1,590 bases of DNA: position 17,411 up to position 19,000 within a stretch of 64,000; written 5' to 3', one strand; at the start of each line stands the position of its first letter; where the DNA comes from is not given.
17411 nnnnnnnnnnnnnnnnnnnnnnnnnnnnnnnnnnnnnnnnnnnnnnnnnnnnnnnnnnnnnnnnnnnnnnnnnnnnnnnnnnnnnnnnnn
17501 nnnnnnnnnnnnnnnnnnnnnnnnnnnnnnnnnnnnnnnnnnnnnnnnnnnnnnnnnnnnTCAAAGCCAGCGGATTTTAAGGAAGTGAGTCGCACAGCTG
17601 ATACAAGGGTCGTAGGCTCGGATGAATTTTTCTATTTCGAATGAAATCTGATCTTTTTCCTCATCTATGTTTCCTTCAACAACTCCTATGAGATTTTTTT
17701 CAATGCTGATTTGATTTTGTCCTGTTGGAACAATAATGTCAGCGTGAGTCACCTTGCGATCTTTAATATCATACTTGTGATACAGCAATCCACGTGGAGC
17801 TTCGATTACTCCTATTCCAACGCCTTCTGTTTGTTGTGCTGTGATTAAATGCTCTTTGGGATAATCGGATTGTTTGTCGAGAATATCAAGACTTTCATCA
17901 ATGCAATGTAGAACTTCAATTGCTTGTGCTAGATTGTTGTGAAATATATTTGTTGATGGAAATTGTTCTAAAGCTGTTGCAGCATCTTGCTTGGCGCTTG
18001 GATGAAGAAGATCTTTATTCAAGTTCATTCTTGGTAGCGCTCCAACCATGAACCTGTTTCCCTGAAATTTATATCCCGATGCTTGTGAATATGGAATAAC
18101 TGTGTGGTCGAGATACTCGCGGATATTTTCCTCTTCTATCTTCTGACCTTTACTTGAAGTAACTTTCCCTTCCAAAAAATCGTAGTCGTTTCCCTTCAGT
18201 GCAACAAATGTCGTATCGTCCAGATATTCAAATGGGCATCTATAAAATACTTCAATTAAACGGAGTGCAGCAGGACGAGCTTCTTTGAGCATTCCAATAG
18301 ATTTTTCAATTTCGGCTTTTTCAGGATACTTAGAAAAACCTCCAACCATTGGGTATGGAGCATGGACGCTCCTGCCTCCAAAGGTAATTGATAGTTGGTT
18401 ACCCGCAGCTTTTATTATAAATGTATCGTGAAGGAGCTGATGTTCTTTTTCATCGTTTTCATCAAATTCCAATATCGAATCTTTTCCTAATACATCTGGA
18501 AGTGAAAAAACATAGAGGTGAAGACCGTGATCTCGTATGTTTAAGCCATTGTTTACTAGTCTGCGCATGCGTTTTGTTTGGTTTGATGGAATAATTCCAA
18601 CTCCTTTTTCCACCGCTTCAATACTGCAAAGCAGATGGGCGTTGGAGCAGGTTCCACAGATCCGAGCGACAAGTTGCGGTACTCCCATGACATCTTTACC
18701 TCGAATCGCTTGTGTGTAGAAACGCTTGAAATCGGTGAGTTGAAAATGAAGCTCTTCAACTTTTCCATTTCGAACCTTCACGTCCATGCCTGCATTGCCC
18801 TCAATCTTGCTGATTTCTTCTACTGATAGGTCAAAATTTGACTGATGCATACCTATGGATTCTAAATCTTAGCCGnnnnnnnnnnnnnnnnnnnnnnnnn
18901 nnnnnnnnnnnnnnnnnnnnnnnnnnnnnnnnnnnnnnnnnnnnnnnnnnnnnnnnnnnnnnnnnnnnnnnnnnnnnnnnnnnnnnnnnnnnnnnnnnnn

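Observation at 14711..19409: Compact [NiFe]-hydrogenase locus with a minimal two-subunit enzyme and no electron-transfer partner subunits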

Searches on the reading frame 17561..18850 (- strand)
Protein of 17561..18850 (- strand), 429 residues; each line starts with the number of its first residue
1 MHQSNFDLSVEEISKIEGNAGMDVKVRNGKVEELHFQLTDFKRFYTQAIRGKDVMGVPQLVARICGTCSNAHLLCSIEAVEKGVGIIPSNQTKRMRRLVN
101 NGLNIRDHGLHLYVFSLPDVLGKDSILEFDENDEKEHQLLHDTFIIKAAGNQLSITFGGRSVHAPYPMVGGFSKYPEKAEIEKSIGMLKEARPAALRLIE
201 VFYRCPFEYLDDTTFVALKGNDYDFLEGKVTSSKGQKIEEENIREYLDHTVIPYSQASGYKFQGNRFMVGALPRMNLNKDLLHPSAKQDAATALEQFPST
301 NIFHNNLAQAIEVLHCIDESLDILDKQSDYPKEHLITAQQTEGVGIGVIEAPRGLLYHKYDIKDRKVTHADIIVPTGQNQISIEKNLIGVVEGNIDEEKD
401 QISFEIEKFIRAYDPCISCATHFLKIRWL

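Call 3: search_protein_families(library=pfam, proteins=[window:17561-18850:-], max_evalue=0.01)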
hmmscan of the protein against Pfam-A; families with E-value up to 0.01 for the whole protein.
window:17561-18850:- (429 aa): 1 family
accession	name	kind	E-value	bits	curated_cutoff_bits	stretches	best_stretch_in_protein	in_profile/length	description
PF00374.24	NiFeSe_Hases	-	4.7e-30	105.4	25.8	2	254-422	321-508/508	Nickel-dependent hydrogenase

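Call 4: search_protein_families(library=ncbifam, proteins=[window:17561-18850:-], max_evalue=0.01)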
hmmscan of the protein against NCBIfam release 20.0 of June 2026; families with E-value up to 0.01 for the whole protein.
window:17561-18850:- (429 aa): 9 families
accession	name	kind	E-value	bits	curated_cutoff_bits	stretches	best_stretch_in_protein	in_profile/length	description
NF040832.1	sulfhyd_HydA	equivalog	4.4e-73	246.8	880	1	8-425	5-425/426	NADPH-dependent hydrogenase/sulfhydrogenase 1 subunit alpha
NF040828.1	sulfhyd_ShyA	equivalog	1.8e-70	237.9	700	1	9-425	4-414/415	NAD(P)-dependent hydrogenase/sulfhydrogenase 2 subunit alpha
NF033181.1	NiFeSe_hydrog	equivalog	1.4e-39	136.3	600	2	9-135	5-130/507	nickel-dependent hydrogenase large subunit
TIGR03295.1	frhA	equivalog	2.5e-34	118.9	392.5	1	13-424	10-397/412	coenzyme F420 hydrogenase subunit alpha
NF045518.1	H2_NiFeSe_large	exception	1.4e-32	113.1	780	2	7-192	3-199/485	NiFeSe hydrogenase large subunit HysA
NF041785.2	VhuA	equivalog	5.6e-31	107.5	800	1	8-387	4-409/418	F420-non-reducing hydrogenase Vhu subunit A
NF007778.0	PRK10467.1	equivalog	4.6e-21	74.7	969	2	8-132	5-128/567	hydrogenase 2 large subunit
NF007550.0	PRK10170.1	equivalog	4.4e-20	71.6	1101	2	339-424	495-584/597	Ni/Fe-hydrogenase large subunit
NF041786.2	VhuU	equivalog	9.5e-07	28.5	70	1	406-424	11-29/45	F420-non-reducing hydrogenase selenoprotein subunit VhuU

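Call 7: find_homologous_proteins(query=window:17561-18850:-, max_evalue=1e-10)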
Query window:17561-18850:- (429 aa): 6265 proteins with E <= 1e-10 among 8000 candidates; the best 120 are listed.
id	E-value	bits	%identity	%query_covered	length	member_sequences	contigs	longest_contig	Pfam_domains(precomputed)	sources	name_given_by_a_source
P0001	8.6e-290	979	100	100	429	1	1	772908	PF00374.25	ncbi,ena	-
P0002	2.9e-224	763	75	100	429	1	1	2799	PF00374.25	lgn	-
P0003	1.4e-222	757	75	100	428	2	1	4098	PF00374.25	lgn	-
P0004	6.1e-222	755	76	100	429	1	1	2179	PF00374.25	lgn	-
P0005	2.3e-221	753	74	100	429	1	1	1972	PF00374.25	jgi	jgi:coenzyme F420-reducing hydrogenase alpha subunit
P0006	7.2e-219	745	73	100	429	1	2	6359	PF00374.25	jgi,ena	-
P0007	1.7e-218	744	72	100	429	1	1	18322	PF00374.25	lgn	-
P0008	2.4e-217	740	72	100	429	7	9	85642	PF00374.25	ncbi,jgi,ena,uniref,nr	ncbi:MAG: hypothetical protein A3A65_01160 [Candidatus Chisholmbacteria bacterium RIFCSPLOWO2_01_FUL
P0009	2.9e-216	736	73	100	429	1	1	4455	PF00374.25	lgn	-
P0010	1.5e-213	728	73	100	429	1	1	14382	PF00374.25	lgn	-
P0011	4.3e-213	726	72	100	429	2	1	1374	PF00374.25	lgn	-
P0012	3.1e-212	723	71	100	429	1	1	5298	PF00374.25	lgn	-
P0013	4.5e-210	716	71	100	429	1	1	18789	PF00374.25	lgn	-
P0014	8.8e-210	715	70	100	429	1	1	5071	PF00374.25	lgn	-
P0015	1.0e-186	639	65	100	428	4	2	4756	PF00374.25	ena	-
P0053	2.3e-158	546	57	100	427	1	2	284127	PF00374.25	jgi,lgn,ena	-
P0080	5.3e-156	538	56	100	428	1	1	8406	PF00374.25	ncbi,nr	ncbi:MAG: nickel-dependent hydrogenase large subunit [Candidatus Aenigmarchaeota archaeon]|nr:nickel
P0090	3.4e-155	535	54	100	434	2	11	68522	PF00374.25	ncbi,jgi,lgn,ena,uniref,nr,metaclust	ncbi:hypothetical protein A3A93_02650 [Candidatus Roizmanbacteria bacterium RIFCSPLOWO2_01_FULL_38_1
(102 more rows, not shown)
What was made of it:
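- Homologues of 54-76% identity come from Chisholmbacteria, Microgenomates, Roizmanbacteria, WWE3 and Aenigmarchaeota (call 7).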

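Call 9: find_encoding_contigs(protein=P0008, flank=10000, max_places=2)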
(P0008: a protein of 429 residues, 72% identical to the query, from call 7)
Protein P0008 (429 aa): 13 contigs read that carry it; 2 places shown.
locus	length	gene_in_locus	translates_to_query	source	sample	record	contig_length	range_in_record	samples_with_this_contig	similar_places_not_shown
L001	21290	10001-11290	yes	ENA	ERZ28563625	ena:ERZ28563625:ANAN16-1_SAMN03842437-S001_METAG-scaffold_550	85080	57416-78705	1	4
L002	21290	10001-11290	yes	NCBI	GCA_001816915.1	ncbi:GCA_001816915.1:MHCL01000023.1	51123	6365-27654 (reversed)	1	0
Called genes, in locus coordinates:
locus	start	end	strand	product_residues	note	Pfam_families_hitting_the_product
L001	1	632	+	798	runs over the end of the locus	PF02190:LON_substr_bdg, PF13401:AAA_22 (faint), PF00004:AAA, PF07728:AAA_5 (weak), PF22667:Lon_lid, PF05362:Lon_C, PF13541:ChlI (weak)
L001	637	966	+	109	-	-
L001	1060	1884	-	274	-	PF00480:ROK, PF02685:Glucokinase (faint)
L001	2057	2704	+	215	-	PF27226:AF_1845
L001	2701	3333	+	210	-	PF00753:Lactamase_B, PF19583:ODP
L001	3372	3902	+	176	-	PF00293:NUDIX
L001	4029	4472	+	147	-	PF00578:AhpC-TSA, PF08534:Redoxin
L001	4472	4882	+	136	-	PF01894:YjbQ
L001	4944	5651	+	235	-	PF00106:adh_short, PF08659:KR, PF13561:adh_short_C2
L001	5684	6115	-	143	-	PF04191:PEMT, PF04140:ICMT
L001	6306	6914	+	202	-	PF00081:Sod_Fe_N, PF02777:Sod_Fe_C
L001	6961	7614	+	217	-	PF12705:PDDEXK_1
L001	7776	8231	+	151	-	PF01161:PBP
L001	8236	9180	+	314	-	PF14257:DUF4349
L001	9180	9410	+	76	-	PF18893:DUF5652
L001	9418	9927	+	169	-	PF01058:Oxidored_q6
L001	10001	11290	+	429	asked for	PF00374:NiFeSe_Hases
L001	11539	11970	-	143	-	-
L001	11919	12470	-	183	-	PF07690:MFS_1, PF05977:MFS_3 (weak)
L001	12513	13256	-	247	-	PF19927:DUF6390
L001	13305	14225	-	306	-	PF00892:EamA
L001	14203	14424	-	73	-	PF01455:HupF_HypC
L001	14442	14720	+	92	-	-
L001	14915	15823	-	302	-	PF01261:AP_endonuc_2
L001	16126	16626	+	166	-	PF03449:GreA_GreB_N, PF01272:GreA_GreB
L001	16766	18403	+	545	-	PF01921:tRNA-synt_1f, PF09334:tRNA-synt_1g (faint)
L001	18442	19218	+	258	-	PF01784:DUF34_NIF3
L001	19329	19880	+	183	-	PF01966:HD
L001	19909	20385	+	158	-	PF00293:NUDIX, PF14815:NUDIX_4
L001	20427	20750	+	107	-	-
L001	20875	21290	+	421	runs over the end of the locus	PF02403:Seryl_tRNA_N, PF00587:tRNA-synt_2b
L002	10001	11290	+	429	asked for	PF00374:NiFeSe_Hases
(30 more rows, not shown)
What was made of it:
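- The closest relative, L001, also has AhpC-TSA and SOD nearby (call 9).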

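Call 10: find_encoding_contigs(protein=P0090, flank=10000, max_places=2)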
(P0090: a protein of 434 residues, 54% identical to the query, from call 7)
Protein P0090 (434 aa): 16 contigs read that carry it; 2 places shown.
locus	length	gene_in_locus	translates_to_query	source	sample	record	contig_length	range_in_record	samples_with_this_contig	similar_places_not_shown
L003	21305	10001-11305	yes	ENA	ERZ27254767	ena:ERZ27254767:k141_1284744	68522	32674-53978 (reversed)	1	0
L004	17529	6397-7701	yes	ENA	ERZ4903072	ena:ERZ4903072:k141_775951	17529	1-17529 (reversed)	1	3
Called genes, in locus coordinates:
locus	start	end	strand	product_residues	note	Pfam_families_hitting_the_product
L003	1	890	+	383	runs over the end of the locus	PF00202:Aminotran_3, PF01212:Beta_elim_lyase (weak)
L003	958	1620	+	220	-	-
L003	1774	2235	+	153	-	-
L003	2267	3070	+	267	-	PF04439:Adenyl_transf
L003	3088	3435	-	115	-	-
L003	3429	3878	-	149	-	-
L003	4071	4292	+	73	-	-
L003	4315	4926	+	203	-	PF02498:Bro-N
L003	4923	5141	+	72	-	-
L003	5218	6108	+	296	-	PF22115:T6SS_Tse3_cat (weak)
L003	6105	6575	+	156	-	-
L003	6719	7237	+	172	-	PF09335:VTT_dom (weak)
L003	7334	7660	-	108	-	-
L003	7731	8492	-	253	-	PF01061:ABC2_membrane, PF12698:ABC2_membrane_3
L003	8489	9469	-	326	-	PF00005:ABC_tran, PF13175:AAA_15 (faint), PF13304:AAA_21 (weak), PF13732:DrrA1-3_C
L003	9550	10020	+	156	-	PF01058:Oxidored_q6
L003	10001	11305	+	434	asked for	PF00374:NiFeSe_Hases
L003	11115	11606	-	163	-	-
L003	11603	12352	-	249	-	PF19927:DUF6390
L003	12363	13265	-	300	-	PF00892:EamA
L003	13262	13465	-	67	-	-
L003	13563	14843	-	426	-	PF01943:Polysacc_synt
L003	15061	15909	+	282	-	PF00149:Metallophos, PF12850:Metallophos_2 (weak)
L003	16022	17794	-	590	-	PF13522:GATase_6, PF13537:GATase_7, PF01380:SIS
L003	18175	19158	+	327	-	PF01370:Epimerase, PF04321:RmlD_sub_bind, PF16363:GDP_Man_Dehyd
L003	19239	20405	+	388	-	PF13229:Beta_helix (faint)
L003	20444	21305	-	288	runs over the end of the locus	-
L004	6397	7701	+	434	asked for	PF00374:NiFeSe_Hases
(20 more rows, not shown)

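Call 11: find_encoding_contigs(protein=P0080, flank=10000, max_places=1)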
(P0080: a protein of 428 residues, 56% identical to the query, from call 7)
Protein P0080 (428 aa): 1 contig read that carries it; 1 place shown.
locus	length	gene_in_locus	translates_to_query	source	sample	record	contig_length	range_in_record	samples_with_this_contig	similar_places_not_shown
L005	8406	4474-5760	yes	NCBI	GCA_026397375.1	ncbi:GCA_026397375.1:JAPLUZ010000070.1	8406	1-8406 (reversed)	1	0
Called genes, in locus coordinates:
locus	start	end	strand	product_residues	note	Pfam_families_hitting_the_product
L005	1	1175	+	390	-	PF00939:Na_sulph_symp, PF03600:CitMHS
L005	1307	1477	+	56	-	PF01455:HupF_HypC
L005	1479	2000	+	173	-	PF01455:HupF_HypC (weak)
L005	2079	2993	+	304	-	PF00892:EamA, PF03151:TPT (weak), PF00892:EamA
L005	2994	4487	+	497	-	PF00890:FAD_binding_2 (faint), PF01134:GIDA (faint), PF03486:HI0933_like (faint), PF07992:Pyr_redox_2, PF13454:NAD_binding_9 (faint), PF13738:Pyr_redox_3, PF01058:Oxidored_q6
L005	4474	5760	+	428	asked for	PF00374:NiFeSe_Hases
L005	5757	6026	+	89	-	PF01050:MannoseP_isomer, PF07883:Cupin_2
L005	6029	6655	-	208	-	PF07853:DUF1648, PF13630:SdpI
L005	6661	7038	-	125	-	-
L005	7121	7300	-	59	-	PF06093:Spt4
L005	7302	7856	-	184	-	PF03876:SHS2_Rpb7-N, PF00575:S1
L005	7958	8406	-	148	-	PF13420:Acetyltransf_4 (weak), PF00583:Acetyltransf_1, PF13673:Acetyltransf_10, PF13508:Acetyltransf_7, PF08445:FR47 (weak)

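Call 12: find_encoding_contigs(protein=P0053, flank=10000, max_places=1)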
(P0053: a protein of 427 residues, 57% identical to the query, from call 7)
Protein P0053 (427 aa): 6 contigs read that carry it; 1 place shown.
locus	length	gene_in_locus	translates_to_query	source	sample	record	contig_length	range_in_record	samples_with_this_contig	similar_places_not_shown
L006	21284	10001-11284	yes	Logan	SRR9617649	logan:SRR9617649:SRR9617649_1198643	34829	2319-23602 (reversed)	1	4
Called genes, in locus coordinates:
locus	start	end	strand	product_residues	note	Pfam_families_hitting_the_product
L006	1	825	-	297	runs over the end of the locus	PF02355:SecD_SecF_C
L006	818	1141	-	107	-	PF18908:DUF5663 (weak)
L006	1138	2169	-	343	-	-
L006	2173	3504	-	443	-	PF07549:Sec_GG (weak), PF21760:SecD_1st, PF22599:SecDF_P1_head, PF02355:SecD_SecF_C, PF03176:MMPL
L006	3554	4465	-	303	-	PF18920:DUF5671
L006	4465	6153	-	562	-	PF10092:DUF2330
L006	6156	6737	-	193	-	-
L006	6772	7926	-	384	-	PF11258:DUF3048, PF17479:DUF3048_C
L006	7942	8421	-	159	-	PF14584:DUF4446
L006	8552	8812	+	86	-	-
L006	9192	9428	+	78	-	-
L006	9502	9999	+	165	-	PF01058:Oxidored_q6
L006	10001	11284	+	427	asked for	PF00374:NiFeSe_Hases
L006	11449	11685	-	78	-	PF12674:Zn_ribbon_2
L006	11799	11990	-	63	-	PF00076:RRM_1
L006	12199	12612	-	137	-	-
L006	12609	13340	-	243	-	PF19927:DUF6390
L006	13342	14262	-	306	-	PF00892:EamA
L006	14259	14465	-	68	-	PF01455:HupF_HypC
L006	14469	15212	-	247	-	-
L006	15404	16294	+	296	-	-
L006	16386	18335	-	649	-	-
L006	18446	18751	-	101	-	-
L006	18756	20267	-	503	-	PF17802:SpaA (faint), PF20251:Big_14 (faint), PF17210:SdrD_B (faint), PF22904:NOMO1-like_2nd (faint), PF13620:CarboxypepD_reg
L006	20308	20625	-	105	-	-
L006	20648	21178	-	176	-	PF01569:PAP2, PF22778:VCPO_2nd (faint)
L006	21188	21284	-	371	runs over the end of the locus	PF01180:DHO_dh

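Call 19: search_solved_structures(query=window:17561-18850:-, show_alignments=2, max_evalue=1e-10)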
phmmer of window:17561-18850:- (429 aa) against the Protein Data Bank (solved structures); distinct sequences matched with E-value up to 1e-10: 65 (the best 60 are shown).
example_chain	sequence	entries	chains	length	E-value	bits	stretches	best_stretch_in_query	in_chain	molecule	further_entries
9nez_D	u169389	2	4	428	7.1e-69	236.1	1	7-425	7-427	Sulfhydrogenase 1 subunit alpha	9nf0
9e15_B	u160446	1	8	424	4.9e-68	233.3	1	7-422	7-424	Sulfhydrogenase 1 subunit alpha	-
9e1j_B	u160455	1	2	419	7.2e-68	232.8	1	8-422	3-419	Sulfhydrogenase 1 subunit alpha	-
5yxy_A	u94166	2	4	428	7.1e-66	226.2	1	7-425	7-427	Cytosolic NiFe-hydrogenase, alpha subunit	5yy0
7t2r_D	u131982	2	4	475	1.4e-39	139.6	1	6-423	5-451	NiFe hydrogenase large subunit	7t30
5odc_F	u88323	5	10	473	9.2e-39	136.9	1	7-424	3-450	Methyl-viologen reducing hydrogenase subunit A | Methyl-viologen reducing hydrogenase, subunit A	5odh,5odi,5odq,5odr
9sw2_F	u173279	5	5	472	8.4e-34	120.6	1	8-424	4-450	F420-non-reducing hydrogenase subunit A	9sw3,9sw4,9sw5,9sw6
5xf9_D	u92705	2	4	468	1.9e-30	109.5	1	8-422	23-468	NAD-reducing hydrogenase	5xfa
9sfi_g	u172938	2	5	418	1.4e-26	96.8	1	8-387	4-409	Coenzyme F420-reducing hydrogenase, alpha subunit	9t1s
5jsu_B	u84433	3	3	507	2.1e-25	92.9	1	8-211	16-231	Periplasmic [NiFeSe] hydrogenase, large subunit, selenocysteine-containing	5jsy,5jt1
5jsh_B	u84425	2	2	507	6.9e-24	87.9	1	8-211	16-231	Periplasmic [NiFeSe] hydrogenase, large subunit, selenocysteine-containing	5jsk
6rtp_B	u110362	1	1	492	7.3e-24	87.8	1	8-211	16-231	Periplasmic [NiFeSe] hydrogenase, large subunit, selenocysteine-containing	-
6z8m_B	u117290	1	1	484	1.4e-23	86.9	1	8-211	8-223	Periplasmic [NiFeSe] hydrogenase, large subunit, selenocysteine-containing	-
6ruc_B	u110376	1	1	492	1.5e-23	86.8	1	8-211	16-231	Periplasmic [NiFeSe] hydrogenase, large subunit, selenocysteine-containing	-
6z8o_B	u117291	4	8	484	3.7e-23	85.5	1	8-211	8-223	Periplasmic [NiFeSe] hydrogenase, large subunit, selenocysteine-containing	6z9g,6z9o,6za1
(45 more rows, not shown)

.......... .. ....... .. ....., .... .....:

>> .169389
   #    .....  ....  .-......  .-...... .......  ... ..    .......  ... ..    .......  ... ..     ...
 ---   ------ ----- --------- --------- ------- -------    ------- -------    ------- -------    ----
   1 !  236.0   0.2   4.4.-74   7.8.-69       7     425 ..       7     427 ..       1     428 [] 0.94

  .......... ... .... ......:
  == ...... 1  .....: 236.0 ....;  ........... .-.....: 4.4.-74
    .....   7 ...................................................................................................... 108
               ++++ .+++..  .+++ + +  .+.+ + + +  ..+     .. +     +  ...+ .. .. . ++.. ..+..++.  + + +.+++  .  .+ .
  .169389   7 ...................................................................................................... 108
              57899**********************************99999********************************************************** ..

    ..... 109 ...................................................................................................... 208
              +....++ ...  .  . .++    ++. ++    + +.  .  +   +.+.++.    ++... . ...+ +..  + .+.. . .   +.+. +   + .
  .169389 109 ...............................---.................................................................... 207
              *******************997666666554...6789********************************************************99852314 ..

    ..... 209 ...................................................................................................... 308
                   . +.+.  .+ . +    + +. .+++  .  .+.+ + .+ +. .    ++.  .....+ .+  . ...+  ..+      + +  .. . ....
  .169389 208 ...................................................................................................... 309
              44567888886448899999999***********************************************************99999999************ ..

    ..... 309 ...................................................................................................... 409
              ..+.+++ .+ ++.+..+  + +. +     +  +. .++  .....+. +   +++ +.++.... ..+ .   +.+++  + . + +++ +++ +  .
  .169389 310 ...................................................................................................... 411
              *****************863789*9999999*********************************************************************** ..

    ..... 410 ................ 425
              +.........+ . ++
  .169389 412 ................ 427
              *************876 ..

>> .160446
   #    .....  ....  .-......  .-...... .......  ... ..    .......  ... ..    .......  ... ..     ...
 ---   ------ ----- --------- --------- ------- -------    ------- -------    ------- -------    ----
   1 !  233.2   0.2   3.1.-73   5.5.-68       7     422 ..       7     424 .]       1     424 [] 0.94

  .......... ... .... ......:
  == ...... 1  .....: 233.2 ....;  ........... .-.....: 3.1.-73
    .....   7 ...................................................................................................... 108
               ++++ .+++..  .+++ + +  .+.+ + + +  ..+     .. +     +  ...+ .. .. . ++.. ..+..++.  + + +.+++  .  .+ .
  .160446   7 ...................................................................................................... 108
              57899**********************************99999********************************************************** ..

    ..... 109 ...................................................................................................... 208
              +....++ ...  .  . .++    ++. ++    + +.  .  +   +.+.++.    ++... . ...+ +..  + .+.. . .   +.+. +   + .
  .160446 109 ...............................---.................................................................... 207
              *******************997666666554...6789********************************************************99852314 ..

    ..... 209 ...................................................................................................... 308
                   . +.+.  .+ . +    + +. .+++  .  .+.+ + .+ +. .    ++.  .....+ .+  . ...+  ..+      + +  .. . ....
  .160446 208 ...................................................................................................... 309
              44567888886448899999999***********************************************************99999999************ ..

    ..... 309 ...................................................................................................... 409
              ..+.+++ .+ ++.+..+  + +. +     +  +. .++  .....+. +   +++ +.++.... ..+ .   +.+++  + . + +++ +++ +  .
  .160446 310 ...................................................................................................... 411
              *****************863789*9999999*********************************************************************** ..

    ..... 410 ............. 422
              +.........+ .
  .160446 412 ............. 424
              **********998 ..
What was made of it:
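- On Group 3b (NADP-coupled sulfhydrogenase, HydABGD/ShyABCD): SH1 alpha is the top PDB hit (call 19).
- Closest known: Single-cluster small subunits: HoxY of group 3d NAD-reducing hydrogenase. Different: Their large subunits are much more distant (110-140 bits against 236; call 19).
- The best solved relative is P. furiosus SH1 alpha (E 7e-69, call 19). SH1 alpha is deposited both as 428 aa and as 424 aa ending at the His, so a very short cleaved tail is normal for group 3b (call 19). The large subunit is closest to SH1/SH2 alpha (calls 4, 19).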
